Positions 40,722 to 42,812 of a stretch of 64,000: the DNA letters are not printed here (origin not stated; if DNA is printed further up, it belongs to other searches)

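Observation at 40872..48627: A carrier-protein aminoacylation cassette (SerRS-like aa:CP ligase, ACP, acyl-CoA dehydrogenase, DUF1839) sits inside an EPS locus next to exosortase-type alpha/beta hydrolases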

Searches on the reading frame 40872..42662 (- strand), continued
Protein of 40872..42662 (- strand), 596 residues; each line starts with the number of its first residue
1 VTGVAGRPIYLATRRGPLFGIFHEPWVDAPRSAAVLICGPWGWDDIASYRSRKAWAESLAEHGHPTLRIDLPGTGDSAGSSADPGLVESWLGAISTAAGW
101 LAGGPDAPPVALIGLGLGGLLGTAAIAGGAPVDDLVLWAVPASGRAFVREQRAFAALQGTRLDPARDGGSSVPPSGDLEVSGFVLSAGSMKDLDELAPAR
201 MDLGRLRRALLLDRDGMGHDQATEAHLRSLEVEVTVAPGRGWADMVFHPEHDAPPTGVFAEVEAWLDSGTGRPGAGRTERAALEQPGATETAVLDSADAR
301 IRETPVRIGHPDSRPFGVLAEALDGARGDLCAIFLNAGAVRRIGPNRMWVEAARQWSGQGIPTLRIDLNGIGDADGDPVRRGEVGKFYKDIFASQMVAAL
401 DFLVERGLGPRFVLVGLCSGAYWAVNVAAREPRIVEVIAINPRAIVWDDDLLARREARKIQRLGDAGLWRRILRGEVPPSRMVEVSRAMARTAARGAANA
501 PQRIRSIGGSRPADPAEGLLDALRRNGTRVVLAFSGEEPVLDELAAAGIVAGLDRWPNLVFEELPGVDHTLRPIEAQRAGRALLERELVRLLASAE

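Call 76: get_annotated_region(hit=H6, flank=10000)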
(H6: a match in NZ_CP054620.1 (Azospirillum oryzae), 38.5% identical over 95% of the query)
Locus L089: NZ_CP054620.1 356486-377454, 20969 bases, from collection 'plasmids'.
description: Azospirillum oryzae strain KACC 14407 plasmid unnamed5, complete sequence
organism: Azospirillum oryzae (NCBI taxid 286727)
taxonomy: Bacteria; Pseudomonadota; Alphaproteobacteria; Rhodospirillales; Azospirillaceae; Azospirillum; Azospirillum oryzae
host: -; source: cell culture,soil; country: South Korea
typing (MOB-suite, as given by PLSDB): non-mobilizable
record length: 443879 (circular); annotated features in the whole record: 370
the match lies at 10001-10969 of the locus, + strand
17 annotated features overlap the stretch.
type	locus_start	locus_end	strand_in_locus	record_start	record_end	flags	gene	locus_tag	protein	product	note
CDS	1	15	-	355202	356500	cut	-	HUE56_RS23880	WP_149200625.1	alpha-glucosidase/alpha-galactosidase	-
CDS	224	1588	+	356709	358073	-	-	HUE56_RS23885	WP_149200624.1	GH1 family beta-glucosidase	GO:0030245 - cellulose catabolic process [Evidence IEA]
CDS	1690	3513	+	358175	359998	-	-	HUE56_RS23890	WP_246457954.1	ABC transporter ATP-binding protein/permease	-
CDS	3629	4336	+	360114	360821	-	-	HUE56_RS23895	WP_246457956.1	Crp/Fnr family transcriptional regulator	GO:0006355 - regulation of DNA-templated transcription [Evidence IEA]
CDS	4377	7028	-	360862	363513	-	-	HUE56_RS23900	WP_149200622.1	HAMP domain-containing methyl-accepting chemotaxis protein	GO:0007165 - signal transduction [Evidence IEA]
CDS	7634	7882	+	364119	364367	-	-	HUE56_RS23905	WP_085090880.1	acyl carrier protein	-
CDS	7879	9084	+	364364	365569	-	-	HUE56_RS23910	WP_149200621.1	acyl-CoA dehydrogenase family protein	-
CDS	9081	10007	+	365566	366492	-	-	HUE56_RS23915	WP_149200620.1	amino acid--[acyl-carrier-protein] ligase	-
CDS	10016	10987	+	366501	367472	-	-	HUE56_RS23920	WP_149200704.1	DUF1839 family protein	-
CDS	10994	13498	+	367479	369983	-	-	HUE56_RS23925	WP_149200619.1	glycoside hydrolase family 2 protein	-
CDS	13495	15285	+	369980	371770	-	-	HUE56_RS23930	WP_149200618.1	alpha/beta fold hydrolase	-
CDS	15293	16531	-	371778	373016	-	-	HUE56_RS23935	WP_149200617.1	ArgE/DapE family deacylase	-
CDS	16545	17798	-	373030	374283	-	-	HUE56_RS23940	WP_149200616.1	allantoate amidohydrolase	-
CDS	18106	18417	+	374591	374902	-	-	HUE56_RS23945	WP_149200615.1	hypothetical protein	-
CDS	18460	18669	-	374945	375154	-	-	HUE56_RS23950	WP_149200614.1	hypothetical protein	-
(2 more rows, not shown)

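Call 77: get_annotated_region(hit=H38, flank=10000)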
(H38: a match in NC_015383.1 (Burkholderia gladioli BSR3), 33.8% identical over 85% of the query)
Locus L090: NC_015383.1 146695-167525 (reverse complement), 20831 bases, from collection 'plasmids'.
description: Burkholderia gladioli BSR3 plasmid bgla_4p, complete sequence
organism: Burkholderia gladioli BSR3 (NCBI taxid 999541)
taxonomy: Bacteria; Pseudomonadota; Betaproteobacteria; Burkholderiales; Burkholderiaceae; Burkholderia; Burkholderia gladioli; Burkholderia gladioli BSR3
host: -; source: -; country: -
typing (MOB-suite, as given by PLSDB): conjugative; replicon rep_cluster_364; relaxase MOBH,MOBP; mating-pair formation MPF_T
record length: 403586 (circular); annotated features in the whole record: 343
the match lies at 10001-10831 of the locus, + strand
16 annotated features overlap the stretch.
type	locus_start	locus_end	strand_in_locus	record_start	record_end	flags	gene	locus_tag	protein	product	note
CDS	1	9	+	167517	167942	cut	-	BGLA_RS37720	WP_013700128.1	hypothetical protein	-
CDS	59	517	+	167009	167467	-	-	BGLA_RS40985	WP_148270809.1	glyoxalase/bleomycin resistance/extradiol dioxygenase family protein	-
CDS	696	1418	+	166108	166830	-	-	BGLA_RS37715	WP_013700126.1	IS6 family transposase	-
CDS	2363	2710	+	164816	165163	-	tnpB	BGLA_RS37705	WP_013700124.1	IS66 family insertion sequence element accessory protein TnpB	-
CDS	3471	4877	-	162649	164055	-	-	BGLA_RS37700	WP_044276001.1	undecaprenyl-phosphate glucose phosphotransferase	-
CDS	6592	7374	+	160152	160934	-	-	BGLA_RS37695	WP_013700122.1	Crp/Fnr family transcriptional regulator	GO:0006355 - regulation of DNA-templated transcription [Evidence IEA]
CDS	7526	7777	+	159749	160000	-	-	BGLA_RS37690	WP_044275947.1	acyl carrier protein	-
CDS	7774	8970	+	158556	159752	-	-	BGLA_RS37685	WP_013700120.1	acyl-CoA dehydrogenase family protein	-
CDS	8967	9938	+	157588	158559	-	-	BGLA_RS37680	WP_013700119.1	amino acid--[acyl-carrier-protein] ligase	-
CDS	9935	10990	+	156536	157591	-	-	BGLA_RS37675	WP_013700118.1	DUF1839 family protein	-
CDS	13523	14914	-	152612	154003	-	-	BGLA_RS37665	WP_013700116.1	sigma-54 dependent transcriptional regulator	GO:0006355 - regulation of DNA-templated transcription [Evidence IEA]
CDS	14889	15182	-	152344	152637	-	-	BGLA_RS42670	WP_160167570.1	hypothetical protein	-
CDS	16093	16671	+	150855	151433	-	-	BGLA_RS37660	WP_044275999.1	drug:proton antiporter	-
CDS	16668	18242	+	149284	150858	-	-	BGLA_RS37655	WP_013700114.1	mannose-1-phosphate guanylyltransferase/mannose-6-phosphate isomerase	GO:0009103 - lipopolysaccharide biosynthetic process [Evidence IEA]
CDS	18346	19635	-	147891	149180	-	-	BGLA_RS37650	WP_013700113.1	right-handed parallel beta-helix repeat-containing protein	-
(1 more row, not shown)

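Call 85: search_protein_families(library=pfam, max_evalue=0.001, proteins=[L058:6819-8360:+, L058:5780-6580:-, L058:1802-2752:+, L058:2361-4259:+, L058:17127-17786:-, L058:17999-19393:-, L058:12877-13647:-, L058:4405-5625:+, L076:5087-6262:+, L058:9962-10945:+])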
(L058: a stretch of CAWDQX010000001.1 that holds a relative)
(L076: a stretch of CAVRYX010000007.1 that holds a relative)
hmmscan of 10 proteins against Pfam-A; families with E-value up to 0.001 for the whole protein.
L058:6819-8360:+ (513 aa): 2 families
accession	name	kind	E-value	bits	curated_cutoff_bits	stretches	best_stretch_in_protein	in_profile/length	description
PF13440.11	Polysacc_synt_3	-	2.5e-49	168.5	23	1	45-334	1-292/293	Polysaccharide biosynthesis protein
PF01943.22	Polysacc_synt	-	8.2e-22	78.4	28.2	1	24-286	4-273/274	Polysaccharide biosynthesis protein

L058:5780-6580:- (266 aa): 1 family
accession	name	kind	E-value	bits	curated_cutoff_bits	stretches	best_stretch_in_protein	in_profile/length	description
PF02397.22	Bac_transf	-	2.1e-60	203.8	27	1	44-260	2-178/179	Bacterial sugar transferase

L058:1802-2752:+ (316 aa): 1 family
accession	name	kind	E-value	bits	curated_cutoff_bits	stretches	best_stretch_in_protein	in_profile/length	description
PF02706.20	Wzz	-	1.9e-05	25.3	25.5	0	32-108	10-86/91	Chain length determinant protein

L058:2361-4259:+ (632 aa): 1 family
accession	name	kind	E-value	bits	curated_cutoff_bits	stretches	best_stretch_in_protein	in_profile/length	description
PF04932.20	Wzy_C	-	1.8e-07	31.5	31.7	1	408-516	1-116/149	O-Antigen ligase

L058:17127-17786:- (219 aa): 6 families
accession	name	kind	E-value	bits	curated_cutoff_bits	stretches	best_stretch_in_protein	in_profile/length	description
PF04542.20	Sigma70_r2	-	3.1e-17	62.6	24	1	53-120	1-69/71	Sigma-70 region 2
PF08281.18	Sigma70_r4_2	-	2.2e-14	53.3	25.7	1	144-196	2-54/54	Sigma-70, region 4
PF04545.22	Sigma70_r4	-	1.3e-09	37.8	24.1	1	149-197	1-49/50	Sigma-70, region 4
PF12645.13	HTH_16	-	5.8e-05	23.6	22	1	39-94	4-65/65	Helix-turn-helix domain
PF13384.12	HTH_23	-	9.8e-05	22.5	24.6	1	155-191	4-40/50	Homeodomain-like domain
PF07638.17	Sigma70_ECF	-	0.00067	20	21.1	0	40-186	9-169/185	ECF sigma factor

L058:17999-19393:- (464 aa): 2 families
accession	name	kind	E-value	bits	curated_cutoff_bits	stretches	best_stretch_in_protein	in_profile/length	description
PF18989.5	DUF5722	-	1.2e-06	28.2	30.5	0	121-239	66-193/393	Family of unknown function (DUF5722)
PF11790.14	Glyco_hydro_cc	-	8.4e-05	22.7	21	1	193-322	67-194/237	Glycosyl hydrolase catalytic core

L058:12877-13647:- (256 aa): 6 families
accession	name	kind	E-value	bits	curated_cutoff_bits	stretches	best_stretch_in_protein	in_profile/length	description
PF03807.23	F420_oxidored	-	3.6e-12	47.2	21.6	1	34-131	2-94/94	NADP oxidoreductase coenzyme F420-dependent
PF03446.21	NAD_binding_2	-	4.5e-05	23.9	21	1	34-129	2-93/161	NAD binding domain of 6-phosphogluconate dehydrogenase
PF02153.23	PDH_N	-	0.00039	20.4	26.5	1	75-129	24-79/154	Prephenate dehydrogenase, nucleotide-binding domain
PF01210.29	NAD_Gly3P_dh_N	-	0.00044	20.7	23.1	0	34-128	2-102/158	NAD-dependent glycerol-3-phosphate dehydrogenase N-terminus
PF07991.19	KARI_N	-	0.00069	19.7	20.6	0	34-125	7-91/165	Acetohydroxy acid isomeroreductase, NADPH-binding domain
PF00106.31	adh_short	-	0.0009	19.2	26.6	0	34-81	3-48/195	short chain dehydrogenase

L058:4405-5625:+ (406 aa): 5 families
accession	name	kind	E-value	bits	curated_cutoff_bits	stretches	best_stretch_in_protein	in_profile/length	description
PF13692.12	Glyco_trans_1_4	-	1.4e-20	74.4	27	1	226-357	3-141/142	Glycosyl transferases group 1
PF00534.26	Glycos_transf_1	-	4.1e-17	62.7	26.4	1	221-371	12-171/172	Glycosyl transferases group 1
PF13524.12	Glyco_trans_1_2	-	6.1e-08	33.2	25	1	251-386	10-143/144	Glycosyl transferase-like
PF20706.3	GT4-conflict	-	5e-06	26.2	26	1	229-383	202-383/385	Family 4 Glycosyltransferase in conflict systems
PF22772.2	WsaF_C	-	0.00025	21.3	27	1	273-352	54-132/133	WsaF, C-terminal domain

L076:5087-6262:+ (391 aa): 1 family
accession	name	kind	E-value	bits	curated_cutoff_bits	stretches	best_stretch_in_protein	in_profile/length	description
PF25084.1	LbH_EIF2B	-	2.7e-05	24.6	54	1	292-351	10-70/105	EIF2B subunit epsilon LbH domain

L058:9962-10945:+ (328 aa): 1 family
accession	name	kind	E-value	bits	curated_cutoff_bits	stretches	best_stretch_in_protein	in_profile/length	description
PF08893.15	DUF1839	-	1.6e-98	330.2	22.5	1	23-327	2-312/313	Domain of unknown function (DUF1839)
